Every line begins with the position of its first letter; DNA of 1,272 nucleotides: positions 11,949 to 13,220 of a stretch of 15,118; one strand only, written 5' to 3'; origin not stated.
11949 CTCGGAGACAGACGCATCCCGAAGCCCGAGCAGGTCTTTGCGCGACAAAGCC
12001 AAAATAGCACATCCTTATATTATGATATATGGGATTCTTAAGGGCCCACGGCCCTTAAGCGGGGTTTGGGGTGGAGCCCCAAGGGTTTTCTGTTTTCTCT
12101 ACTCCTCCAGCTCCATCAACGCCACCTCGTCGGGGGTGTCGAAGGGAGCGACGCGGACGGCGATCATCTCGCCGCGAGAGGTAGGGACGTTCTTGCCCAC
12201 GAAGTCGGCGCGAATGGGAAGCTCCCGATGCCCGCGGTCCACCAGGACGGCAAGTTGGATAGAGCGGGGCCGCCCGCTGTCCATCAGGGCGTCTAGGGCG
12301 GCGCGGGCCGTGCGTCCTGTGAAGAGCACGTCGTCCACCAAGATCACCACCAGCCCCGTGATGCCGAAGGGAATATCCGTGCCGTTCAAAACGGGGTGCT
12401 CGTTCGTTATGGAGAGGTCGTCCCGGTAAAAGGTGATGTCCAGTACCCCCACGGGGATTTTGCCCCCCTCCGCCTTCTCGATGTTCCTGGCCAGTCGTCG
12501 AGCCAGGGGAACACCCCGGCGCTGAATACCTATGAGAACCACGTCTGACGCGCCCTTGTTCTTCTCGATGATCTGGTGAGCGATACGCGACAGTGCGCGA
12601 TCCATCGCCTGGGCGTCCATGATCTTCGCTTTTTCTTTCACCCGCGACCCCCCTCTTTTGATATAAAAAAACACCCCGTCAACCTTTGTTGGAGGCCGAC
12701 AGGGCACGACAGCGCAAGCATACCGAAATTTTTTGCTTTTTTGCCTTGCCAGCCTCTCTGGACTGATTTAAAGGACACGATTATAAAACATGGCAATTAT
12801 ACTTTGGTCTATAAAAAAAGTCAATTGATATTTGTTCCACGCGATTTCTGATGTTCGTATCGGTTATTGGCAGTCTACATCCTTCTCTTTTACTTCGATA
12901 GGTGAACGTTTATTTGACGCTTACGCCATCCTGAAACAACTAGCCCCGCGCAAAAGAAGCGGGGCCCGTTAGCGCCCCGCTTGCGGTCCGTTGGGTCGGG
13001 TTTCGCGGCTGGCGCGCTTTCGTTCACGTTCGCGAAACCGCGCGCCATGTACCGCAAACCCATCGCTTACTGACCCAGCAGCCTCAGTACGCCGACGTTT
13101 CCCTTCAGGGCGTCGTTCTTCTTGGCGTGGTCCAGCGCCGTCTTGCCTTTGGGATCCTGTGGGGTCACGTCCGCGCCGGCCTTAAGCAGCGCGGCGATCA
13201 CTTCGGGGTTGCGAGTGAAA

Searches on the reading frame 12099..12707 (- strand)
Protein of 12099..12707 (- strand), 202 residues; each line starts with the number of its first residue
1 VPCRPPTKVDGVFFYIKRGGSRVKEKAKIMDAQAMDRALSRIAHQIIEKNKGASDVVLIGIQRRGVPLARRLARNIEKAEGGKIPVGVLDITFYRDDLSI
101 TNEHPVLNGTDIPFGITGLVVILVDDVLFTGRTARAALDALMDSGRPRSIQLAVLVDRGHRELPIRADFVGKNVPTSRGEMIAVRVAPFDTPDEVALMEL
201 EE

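Call 22: search_protein_families(library=ncbifam, proteins=[window:12099-12707:-], max_evalue=10)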
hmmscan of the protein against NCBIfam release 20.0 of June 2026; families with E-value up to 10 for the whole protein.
window:12099-12707:- (202 aa): 26 families (the best 25 are shown)
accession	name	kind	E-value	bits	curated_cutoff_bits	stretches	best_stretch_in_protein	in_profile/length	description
NF003549.0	PRK05205.1-5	equivalog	1.6e-76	255.8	138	1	24-199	3-180/182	bifunctional pyr operon transcriptional regulator/uracil phosphoribosyltransferase PyrR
NF003547.0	PRK05205.1-3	equivalog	3.1e-72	242.5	230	1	23-199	10-190/194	bifunctional pyr operon transcriptional regulator/uracil phosphoribosyltransferase PyrR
NF003548.0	PRK05205.1-4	equivalog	3.7e-65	219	218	1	26-199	3-171/173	bifunctional pyr operon transcriptional regulator/uracil phosphoribosyltransferase PyrR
NF003546.0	PRK05205.1-2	equivalog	7.3e-57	191.9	268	1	28-193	5-170/175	bifunctional pyr operon transcriptional regulator/uracil phosphoribosyltransferase PyrR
NF003545.0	PRK05205.1-1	equivalog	1.1e-41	142.2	140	1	29-184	3-155/171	bifunctional pyr operon transcriptional regulator/uracil phosphoribosyltransferase PyrR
NF006605.0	PRK09162.1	equivalog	2.1e-11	43.5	181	1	24-175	12-156/183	hypoxanthine-guanine phosphoribosyltransferase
TIGR01203.1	HGPRTase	equivalog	3.2e-11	43.3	150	1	30-175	3-142/167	hypoxanthine phosphoribosyltransferase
NF002620.0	PRK02277.1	subfamily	3.1e-07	30.3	115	1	38-158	71-180/201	orotate phosphoribosyltransferase-like protein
NF001097.0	PRK00129.1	equivalog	5.9e-06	26.1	114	1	50-156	67-161/209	uracil phosphoribosyltransferase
NF004689.0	PRK06031.1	equivalog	1.7e-05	24.2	175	1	30-146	60-182/233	phosphoribosyltransferase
TIGR01091.1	upp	equivalog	7e-05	22.6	208.35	1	48-156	63-159/207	uracil phosphoribosyltransferase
NF005592.0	PRK07322.1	subfamily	0.00015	21.2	143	1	103-157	106-159/180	adenine phosphoribosyltransferase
NF002636.0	PRK02304.1-5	equivalog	0.00041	19.9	125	1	37-156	37-154/176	adenine phosphoribosyltransferase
NF045507.1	transregGfcR_Halo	equivalog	0.00048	19.7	300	1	39-158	82-192/215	transcriptional regulator GfcR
NF040646.1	HPT_Archaea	equivalog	0.0009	18.9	200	1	120-166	116-161/184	hypoxanthine/guanine phosphoribosyltransferase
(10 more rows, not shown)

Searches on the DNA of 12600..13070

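Call 60: search_rna_families(source=window, start=12600, end=13070, threshold=evalue, max_evalue=1)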
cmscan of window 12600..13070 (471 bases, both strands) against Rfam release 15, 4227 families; matches with E-value up to 1: 2.
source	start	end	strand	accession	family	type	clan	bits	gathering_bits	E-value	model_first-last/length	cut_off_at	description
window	12666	12778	-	RF00515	PyrR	Cis-reg;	-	50.5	54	4.3e-06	1-115/115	no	PyrR binding site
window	12986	13052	+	RF01926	mir-981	Gene; miRNA;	-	17.4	51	0.039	1-86/86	no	mir-981 microRNA precursor family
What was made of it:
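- On Any Rfam RNA family: Positive control: the PyrR leader is found at 12666-12778, 50.5 bits (call 60).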
